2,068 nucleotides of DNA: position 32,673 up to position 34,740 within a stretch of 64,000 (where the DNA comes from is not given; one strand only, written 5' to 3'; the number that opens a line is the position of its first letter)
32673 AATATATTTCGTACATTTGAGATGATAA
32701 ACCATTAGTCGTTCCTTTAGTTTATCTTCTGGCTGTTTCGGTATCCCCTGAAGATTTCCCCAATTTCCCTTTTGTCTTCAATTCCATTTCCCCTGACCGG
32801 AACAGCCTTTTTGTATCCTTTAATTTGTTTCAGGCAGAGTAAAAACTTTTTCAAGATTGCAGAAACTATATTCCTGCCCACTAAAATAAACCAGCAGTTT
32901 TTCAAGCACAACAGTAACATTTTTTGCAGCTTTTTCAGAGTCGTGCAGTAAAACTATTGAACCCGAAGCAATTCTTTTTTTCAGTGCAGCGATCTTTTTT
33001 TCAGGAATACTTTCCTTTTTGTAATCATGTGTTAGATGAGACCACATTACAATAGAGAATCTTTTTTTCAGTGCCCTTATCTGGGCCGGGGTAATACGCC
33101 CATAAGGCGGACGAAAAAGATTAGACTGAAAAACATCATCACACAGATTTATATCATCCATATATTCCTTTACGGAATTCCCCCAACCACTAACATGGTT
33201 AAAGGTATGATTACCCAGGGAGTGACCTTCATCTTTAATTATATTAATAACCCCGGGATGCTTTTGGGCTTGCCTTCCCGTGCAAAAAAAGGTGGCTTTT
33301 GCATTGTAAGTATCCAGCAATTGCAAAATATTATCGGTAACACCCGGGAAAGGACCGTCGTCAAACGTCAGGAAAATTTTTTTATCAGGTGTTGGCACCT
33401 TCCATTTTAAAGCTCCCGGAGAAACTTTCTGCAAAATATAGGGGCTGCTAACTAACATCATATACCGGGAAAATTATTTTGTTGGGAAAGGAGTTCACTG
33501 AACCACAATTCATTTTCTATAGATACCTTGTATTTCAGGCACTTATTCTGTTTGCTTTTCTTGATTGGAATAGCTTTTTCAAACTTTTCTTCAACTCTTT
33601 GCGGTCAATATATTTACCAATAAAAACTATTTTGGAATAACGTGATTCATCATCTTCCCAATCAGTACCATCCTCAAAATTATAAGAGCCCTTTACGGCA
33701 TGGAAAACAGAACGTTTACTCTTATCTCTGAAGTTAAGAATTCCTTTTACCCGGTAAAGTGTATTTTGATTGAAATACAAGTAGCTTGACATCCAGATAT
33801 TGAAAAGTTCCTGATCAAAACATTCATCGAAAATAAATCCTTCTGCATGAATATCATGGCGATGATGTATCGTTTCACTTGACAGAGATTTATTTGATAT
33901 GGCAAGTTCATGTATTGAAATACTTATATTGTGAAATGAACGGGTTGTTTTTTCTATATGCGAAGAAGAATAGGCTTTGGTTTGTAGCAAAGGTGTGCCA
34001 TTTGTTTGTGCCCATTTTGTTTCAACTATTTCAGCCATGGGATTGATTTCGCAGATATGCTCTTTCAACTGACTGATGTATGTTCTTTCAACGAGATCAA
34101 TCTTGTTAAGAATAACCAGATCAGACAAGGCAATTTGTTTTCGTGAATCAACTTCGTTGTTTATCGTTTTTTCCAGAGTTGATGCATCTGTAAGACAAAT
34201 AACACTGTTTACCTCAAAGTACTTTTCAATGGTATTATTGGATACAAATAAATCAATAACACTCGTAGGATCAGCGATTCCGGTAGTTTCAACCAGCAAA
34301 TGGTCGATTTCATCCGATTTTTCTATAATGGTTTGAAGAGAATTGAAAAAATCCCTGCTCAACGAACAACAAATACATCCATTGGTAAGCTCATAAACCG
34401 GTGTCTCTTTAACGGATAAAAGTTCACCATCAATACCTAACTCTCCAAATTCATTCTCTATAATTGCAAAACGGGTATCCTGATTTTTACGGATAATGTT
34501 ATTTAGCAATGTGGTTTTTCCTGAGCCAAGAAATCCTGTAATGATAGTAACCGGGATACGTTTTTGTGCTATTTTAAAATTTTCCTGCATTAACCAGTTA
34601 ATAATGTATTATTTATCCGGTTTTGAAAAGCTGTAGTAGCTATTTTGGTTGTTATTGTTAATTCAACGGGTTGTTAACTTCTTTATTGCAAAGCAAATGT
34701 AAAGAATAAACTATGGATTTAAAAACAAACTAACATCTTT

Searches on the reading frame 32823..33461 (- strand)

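Call 3: search_protein_families(library=ncbifam, proteins=[window:32823-33461:-], max_evalue=0.1)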
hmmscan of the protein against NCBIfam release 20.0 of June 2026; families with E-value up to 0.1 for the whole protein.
window:32823-33461:- (213 aa): 9 families
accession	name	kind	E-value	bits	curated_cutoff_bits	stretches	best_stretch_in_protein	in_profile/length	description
TIGR02764.1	spore_ybaN_pdaB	equivalog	5.8e-34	117.5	237.4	1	23-205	2-189/191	polysaccharide deacetylase family sporulation protein PdaB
NF045821.1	PgAcgDacpgdA1_Bac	equivalog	1.8e-27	95.9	400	1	24-207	85-275/282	peptidoglycan-N-acetylglucosamine deacetylase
NF045820.1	PgAcgDacpgdA_Strep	equivalog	1.2e-26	93.5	800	1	6-205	247-446/463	peptidoglycan-N-acetylglucosamine deacetylase PgdA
TIGR04243.1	nodulat_NodB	equivalog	5.7e-25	88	240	1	27-179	2-161/197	chitooligosaccharide deacetylase NodB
TIGR02884.1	spore_pdaA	equivalog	1.7e-23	83.5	298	1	24-205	34-222/224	delta-lactam-biosynthetic de-N-acetylase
TIGR02873.1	spore_ylxY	hypoth_equivalog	3.3e-18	65.9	391.5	1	43-201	101-261/268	probable sporulation protein, polysaccharide deacetylase family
NF045822.1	PgAcgDacpgdA2_Bac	equivalog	6.8e-16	58.4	400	1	27-189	70-248/274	peptidoglycan-N-acetylglucosamine deacetylase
TIGR03006.1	pepcterm_polyde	equivalog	3.2e-11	42.9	276.2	1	42-112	36-106/272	XrtA system polysaccharide deacetylase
NF050820.1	PolSacchBiosHfsH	equivalog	0.002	17.9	400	1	29-138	36-158/249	oligosaccharide deacetylase HfsH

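Call 4: search_protein_families(library=pfam, proteins=[window:32823-33461:-], max_evalue=0.1)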
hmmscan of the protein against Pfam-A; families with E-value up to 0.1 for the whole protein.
window:32823-33461:- (213 aa): 2 families
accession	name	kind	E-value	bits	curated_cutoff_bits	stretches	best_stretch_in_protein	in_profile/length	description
PF01522.26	Polysacc_deac_1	-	1.5e-27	96.4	23.1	1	22-132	2-117/124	Polysaccharide deacetylase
PF10096.14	DUF2334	-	0.055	13.5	26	0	67-150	51-155/203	Uncharacterized protein conserved in bacteria (DUF2334)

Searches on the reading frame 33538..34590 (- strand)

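Call 3: search_protein_families(library=ncbifam, proteins=[window:33538-34590:-], max_evalue=0.1)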
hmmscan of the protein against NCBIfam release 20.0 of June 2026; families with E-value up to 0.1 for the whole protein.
window:33538-34590:- (351 aa): 23 families
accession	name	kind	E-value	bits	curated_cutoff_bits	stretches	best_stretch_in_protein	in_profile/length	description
NF008578.0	PRK11537.1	equivalog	1.5e-50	172.2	361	1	11-340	3-316/318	GTPase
TIGR02475.1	CobW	equivalog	1.2e-49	169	332.1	2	10-140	2-137/342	cobalamin biosynthesis protein CobW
NF038288.1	chaper_GTP_ZigA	equivalog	7.5e-34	117.3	600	2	12-119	1-114/390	zinc metallochaperone GTPase ZigA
NF041053.1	CobW_rel_Se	equivalog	3.6e-18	65.9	180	1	15-183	4-173/195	CobW-related selenoprotein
TIGR00073.1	hypB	equivalog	2.6e-10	40.2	121.2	2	10-104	28-120/217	hydrogenase nickel incorporation protein HypB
NF000908.1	PRK00089.1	equivalog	1.8e-07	30.8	237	1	86-206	43-163/291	GTPase Era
NF011062.0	PRK14494.1-1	equivalog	0.003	17.1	323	1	17-56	6-45/231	putative molybdopterin-guanine dinucleotide biosynthesis protein MobB/FeS domain-containing protein protein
TIGR03596.1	GTPase_YlqF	equivalog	0.0033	16.8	208.2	1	122-195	17-89/276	ribosome biogenesis GTPase YlqF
TIGR00630.1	uvra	equivalog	0.0082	14.4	729.8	0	12-44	630-665/924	excinuclease ABC subunit UvrA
TIGR00231.1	small_GTP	domain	0.0097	15.7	42.5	0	16-178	7-131/164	GTP-binding protein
NF041000.1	ATPase_ComGA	equivalog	0.011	14.7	300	1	6-39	122-155/267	competence type IV pilus ATPase ComGA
TIGR03015.1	pepcterm_ATPase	hypoth_equivalog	0.016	14.7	324.5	1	15-42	46-73/269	XrtA/PEP-CTERM system-associated ATPase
NF003661.0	PRK05291.1-3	equivalog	0.024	14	380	0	97-177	266-342/448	tRNA uridine-5-carboxymethylaminomethyl(34) synthesis GTPase MnmE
TIGR02982.1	heterocyst_DevA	subfamily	0.029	14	295.8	1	13-48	32-69/220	ABC exporter ATP-binding subunit, DevA family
TIGR03819.1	heli_sec_ATPase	hypoth_equivalog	0.03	13.5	373.15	1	9-46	176-213/340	TadA family conjugal transfer-associated ATPase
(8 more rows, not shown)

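Call 4: search_protein_families(library=pfam, proteins=[window:33538-34590:-], max_evalue=0.1)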
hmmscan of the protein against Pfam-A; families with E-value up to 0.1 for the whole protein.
window:33538-34590:- (351 aa): 17 families
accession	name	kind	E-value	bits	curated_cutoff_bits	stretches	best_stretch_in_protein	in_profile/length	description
PF02492.25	cobW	-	3.9e-54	183.4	20.7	1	13-189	1-179/180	CobW/HypB/UreG, nucleotide-binding domain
PF07683.19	CobW_C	-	1.6e-19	70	22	1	252-339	6-92/94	Cobalamin synthesis protein cobW C-terminal domain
PF03193.22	RsgA_GTPase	-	0.0026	18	30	0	14-37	108-131/174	RsgA GTPase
PF13401.12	AAA_22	-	0.0031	18.3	27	1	14-48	7-33/130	AAA domain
PF01637.24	ATPase_2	-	0.0034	17.7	33.2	1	11-41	19-49/225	ATPase domain predominantly from Archaea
PF00009.33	GTP_EFTU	-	0.0036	17.3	26.5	0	11-40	2-31/188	Elongation factor Tu GTP binding domain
PF13173.12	AAA_14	-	0.014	15.9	27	1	13-40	3-31/129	AAA domain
PF01443.25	Viral_helicase1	-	0.017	15.4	21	1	16-37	2-26/228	Viral superfamily 1 RNA helicase core domain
PF00448.28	SRP54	-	0.018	15.1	22.7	0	90-165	79-151/196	SRP54-type protein, GTPase domain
PF13555.12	AAA_29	-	0.021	15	27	1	5-30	17-40/61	P-loop containing region of AAA domain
PF00005.33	ABC_tran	-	0.03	15.4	25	1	13-40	12-39/137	ABC transporter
PF00437.27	T2SSE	-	0.03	13.4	24.9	1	8-43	138-173/370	Type II/IV secretion system protein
PF25199.1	nSTAND_NTPase5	-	0.034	14.4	34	1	8-33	37-62/145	Novel STAND NTPase 5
PF03266.21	NTPase_1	-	0.052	13.8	23.9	0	16-39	3-26/168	NTPase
PF13238.12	AAA_18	-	0.071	14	29.4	0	16-36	2-22/128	AAA domain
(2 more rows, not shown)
